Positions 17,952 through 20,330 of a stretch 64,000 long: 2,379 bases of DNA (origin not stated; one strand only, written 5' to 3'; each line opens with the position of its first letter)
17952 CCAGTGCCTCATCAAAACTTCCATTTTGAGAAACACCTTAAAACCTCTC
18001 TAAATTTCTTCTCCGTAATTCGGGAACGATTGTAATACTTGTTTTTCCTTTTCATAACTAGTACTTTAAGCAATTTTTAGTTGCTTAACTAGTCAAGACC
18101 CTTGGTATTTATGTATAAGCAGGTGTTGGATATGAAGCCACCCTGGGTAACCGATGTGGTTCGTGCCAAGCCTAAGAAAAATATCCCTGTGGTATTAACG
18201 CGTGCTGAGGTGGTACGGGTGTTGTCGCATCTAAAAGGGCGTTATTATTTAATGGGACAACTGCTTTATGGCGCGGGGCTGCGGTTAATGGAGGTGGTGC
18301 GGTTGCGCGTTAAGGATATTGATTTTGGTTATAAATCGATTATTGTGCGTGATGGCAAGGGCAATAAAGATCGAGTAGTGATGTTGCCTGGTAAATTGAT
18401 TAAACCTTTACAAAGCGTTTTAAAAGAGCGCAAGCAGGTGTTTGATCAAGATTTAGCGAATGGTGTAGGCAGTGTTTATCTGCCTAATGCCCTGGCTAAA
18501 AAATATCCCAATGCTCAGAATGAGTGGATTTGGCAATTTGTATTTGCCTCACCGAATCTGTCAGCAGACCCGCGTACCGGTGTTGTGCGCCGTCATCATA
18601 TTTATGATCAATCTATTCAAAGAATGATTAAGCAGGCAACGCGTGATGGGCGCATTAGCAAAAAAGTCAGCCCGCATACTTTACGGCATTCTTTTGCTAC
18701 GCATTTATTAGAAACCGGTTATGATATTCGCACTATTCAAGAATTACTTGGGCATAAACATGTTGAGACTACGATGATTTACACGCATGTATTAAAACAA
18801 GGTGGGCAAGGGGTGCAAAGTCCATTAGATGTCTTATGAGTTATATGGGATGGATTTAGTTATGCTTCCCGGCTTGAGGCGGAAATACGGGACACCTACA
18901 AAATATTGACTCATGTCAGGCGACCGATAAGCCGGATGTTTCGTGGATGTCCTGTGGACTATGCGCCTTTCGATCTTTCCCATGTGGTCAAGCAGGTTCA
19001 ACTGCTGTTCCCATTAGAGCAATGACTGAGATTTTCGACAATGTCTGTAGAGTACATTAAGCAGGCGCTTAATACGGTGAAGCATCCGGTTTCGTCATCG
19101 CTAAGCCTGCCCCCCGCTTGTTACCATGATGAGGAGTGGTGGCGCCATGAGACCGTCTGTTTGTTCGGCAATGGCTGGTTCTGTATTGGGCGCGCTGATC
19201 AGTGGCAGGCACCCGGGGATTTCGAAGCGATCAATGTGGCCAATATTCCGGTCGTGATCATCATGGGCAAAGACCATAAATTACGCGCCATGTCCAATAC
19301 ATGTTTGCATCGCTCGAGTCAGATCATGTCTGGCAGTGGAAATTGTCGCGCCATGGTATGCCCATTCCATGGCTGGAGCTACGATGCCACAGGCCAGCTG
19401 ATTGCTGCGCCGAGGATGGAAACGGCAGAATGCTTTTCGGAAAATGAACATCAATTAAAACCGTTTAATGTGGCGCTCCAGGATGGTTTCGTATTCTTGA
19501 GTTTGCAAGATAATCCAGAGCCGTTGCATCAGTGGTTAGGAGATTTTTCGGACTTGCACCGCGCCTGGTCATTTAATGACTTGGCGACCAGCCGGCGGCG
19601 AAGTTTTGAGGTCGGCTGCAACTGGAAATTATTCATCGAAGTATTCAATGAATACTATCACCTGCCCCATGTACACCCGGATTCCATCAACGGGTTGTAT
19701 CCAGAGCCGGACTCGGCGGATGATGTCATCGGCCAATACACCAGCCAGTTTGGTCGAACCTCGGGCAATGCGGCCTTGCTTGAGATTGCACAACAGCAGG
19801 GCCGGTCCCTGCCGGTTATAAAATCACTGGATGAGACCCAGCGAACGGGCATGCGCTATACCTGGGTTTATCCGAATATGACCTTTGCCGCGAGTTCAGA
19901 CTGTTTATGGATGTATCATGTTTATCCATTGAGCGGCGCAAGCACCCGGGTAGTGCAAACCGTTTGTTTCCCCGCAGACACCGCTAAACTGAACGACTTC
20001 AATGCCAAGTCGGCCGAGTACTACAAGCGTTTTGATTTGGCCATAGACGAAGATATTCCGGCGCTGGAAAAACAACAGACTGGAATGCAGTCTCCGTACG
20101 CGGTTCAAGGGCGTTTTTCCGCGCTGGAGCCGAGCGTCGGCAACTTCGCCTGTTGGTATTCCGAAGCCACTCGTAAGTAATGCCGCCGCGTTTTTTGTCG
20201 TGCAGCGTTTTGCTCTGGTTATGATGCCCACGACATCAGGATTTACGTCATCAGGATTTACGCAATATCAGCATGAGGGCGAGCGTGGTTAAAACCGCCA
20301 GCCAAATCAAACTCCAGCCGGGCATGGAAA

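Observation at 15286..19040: AT-rich mosaic island after the mrp cluster, built around a decapitated integron integrase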

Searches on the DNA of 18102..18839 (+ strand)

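Call 24: build_rna_model(alignment_id=A1)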
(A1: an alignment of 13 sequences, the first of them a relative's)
Model R1 built from alignment A1 (13 sequences, 67 columns); structure: RNAalifold consensus: no base pair, so sequence only.
model positions 59; base pairs 0; branch points 0; effective number of sequences 13; information 0.779 bits per position. No base pairs: searches with it score sequence only.

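Call 25: search_with_rna_model(model_id=R1, source=window, filters=off, max_evalue=10, show_alignments=6)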
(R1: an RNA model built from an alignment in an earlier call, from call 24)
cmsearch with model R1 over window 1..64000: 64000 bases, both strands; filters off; matches with E-value up to 10: 23.
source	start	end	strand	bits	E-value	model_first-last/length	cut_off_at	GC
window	17761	17784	-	11.6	0.022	2-25/59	-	0.42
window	35797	35816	+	9.6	0.093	36-55/59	-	0.45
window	59198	59229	-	7.7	0.37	21-52/59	-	0.62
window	22774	22792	+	7.2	0.55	39-57/59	-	0.47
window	59242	59268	-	5.9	1.4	14-38/59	-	0.59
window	17761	17784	+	5.7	1.6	35-58/59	-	0.42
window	33712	33739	+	5.6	1.6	29-57/59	-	0.46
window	23227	23244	-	5.5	1.8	13-30/59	-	0.5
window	42490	42510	+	5.5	1.8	32-52/59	-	0.67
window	38989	39018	+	4.9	2.9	23-50/59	-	0.47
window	36843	36864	+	4.8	3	36-57/59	-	0.41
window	30132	30150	+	4.8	3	38-56/59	-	0.47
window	63008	63028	+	4.7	3.3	15-34/59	-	0.52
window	60903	60925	-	4.3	4.3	35-57/59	-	0.48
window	8084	8125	+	3.8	6.2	5-34/59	-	0.52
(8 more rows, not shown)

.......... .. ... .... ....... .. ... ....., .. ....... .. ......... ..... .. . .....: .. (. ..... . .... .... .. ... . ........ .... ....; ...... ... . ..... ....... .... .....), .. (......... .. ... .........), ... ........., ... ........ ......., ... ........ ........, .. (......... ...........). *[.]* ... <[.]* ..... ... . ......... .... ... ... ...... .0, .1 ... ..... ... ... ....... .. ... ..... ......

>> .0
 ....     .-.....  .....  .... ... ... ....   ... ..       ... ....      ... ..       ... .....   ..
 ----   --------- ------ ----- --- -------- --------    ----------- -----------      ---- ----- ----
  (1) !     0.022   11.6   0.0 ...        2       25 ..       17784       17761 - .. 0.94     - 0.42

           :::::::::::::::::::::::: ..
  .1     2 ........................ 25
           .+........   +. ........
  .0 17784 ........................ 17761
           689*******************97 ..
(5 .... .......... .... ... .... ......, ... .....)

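Call 26: build_rna_model(alignment_id=A1, structure=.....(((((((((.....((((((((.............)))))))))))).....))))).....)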
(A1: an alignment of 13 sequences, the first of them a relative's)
Model R2 built from alignment A1 (13 sequences, 67 columns); structure: as given.
model positions 59; base pairs 17; branch points 0; effective number of sequences 13; information 0.844 bits per position. Calibrated on 0.2 Mb of random sequence (short: E-values are rough).
structure used (alignment columns):
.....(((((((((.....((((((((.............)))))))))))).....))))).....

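Call 27: search_with_rna_model(model_id=R2, source=window, filters=off, max_evalue=10, show_alignments=6)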
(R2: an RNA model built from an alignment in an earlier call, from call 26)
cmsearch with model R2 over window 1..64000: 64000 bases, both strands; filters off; matches with E-value up to 10: 3.
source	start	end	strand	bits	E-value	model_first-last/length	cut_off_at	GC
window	35783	35816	+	12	2.2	1-59/59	no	0.44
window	29877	29913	-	11.7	2.7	1-59/59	no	0.41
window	5605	5648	-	10.3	5.5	9-51/59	no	0.57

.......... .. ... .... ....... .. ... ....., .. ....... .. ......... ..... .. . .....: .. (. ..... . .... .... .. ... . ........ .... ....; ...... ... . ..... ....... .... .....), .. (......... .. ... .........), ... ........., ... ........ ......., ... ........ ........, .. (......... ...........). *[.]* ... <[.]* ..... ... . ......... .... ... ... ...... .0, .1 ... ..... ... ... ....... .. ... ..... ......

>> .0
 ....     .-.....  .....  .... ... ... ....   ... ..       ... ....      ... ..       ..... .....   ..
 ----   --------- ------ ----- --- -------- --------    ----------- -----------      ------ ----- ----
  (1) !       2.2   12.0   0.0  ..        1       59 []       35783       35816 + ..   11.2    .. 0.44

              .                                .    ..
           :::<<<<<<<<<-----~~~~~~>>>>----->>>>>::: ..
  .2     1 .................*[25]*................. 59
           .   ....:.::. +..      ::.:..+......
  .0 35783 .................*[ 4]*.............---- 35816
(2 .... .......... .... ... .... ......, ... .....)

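Call 52: search_with_rna_model(model_id=R2, sources=[L084, L085, L086, L087, L088, L089], filters=off, max_evalue=1)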
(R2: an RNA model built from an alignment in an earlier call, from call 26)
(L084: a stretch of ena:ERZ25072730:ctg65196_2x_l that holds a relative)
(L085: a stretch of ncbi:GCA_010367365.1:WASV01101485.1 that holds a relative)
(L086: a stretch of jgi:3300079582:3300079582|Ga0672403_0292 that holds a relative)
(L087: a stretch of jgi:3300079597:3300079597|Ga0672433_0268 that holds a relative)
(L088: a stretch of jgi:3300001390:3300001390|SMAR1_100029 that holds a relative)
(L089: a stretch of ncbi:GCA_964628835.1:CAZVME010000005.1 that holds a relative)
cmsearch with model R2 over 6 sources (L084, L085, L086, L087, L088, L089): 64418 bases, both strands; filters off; matches with E-value up to 1: 3.
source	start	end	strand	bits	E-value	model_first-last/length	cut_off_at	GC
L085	2624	2682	-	29.4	0.00017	1-59/59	no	0.49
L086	1627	1701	-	25.2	0.0017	1-59/59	no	0.57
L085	47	110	-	22.4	0.0081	1-59/59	no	0.55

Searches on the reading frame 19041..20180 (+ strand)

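Call 5: search_protein_families(library=pfam, proteins=[window:19041-20180:+], max_evalue=0.01)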
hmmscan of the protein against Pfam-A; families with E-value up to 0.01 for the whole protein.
window:19041-20180:+ (379 aa): 3 families
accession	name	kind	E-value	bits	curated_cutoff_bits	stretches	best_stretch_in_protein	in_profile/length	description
PF00848.25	Ring_hydroxyl_A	-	2.8e-31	109.5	24.9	1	179-376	2-205/208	Ring hydroxylating alpha subunit (catalytic domain)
PF00355.32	Rieske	-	6.8e-19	68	20.3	1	46-132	2-87/88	Rieske [2Fe-2S] domain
PF19112.6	VanA_C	-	0.0005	20.7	23.5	1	192-349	2-162/193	Vanillate O-demethylase oxygenase C-terminal domain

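Call 6: search_protein_families(library=ncbifam, proteins=[window:19041-20180:+], max_evalue=0.01)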
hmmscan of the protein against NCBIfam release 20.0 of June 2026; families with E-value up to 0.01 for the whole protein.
window:19041-20180:+ (379 aa): 8 families
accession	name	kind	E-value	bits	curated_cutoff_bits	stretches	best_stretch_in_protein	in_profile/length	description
NF058607.1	GlBtMonoOxGbcA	equivalog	9e-40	136.4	670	1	11-229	21-238/420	glycine betaine monooxygenase oxygenase subunit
NF042946.1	3PPDioc_HcaE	equivalog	5.4e-24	85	830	1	23-233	16-236/450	3-phenylpropionate/cinnamic acid dioxygenase subunit alpha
NF041684.1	ant_diox_AndAc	equivalog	4.9e-19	68.2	750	1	9-212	9-222/418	anthranilate 1,2-dioxygenase large subunit AndAc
TIGR03229.1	benzo_1_2_benA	equivalog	2.8e-18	66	780.95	1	27-213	20-216/433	benzoate 1,2-dioxygenase large subunit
TIGR03228.1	anthran_1_2_A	equivalog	2.3e-16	59.5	671.9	1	31-214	24-215/438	anthranilate 1,2-dioxygenase large subunit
NF052579.1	BetMthstMoxSdmAMthl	equivalog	7.5e-09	35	600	1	38-121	10-92/351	4beta-methylsterol monooxygenase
NF007422.0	PRK09965.1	equivalog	0.0018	18.3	113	1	62-157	16-102/106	bifunctional 3-phenylpropionate/cinnamic acid dioxygenase ferredoxin subunit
NF041174.1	SDX_Thmprot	equivalog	0.0049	17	170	1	63-151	18-105/109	sulredoxin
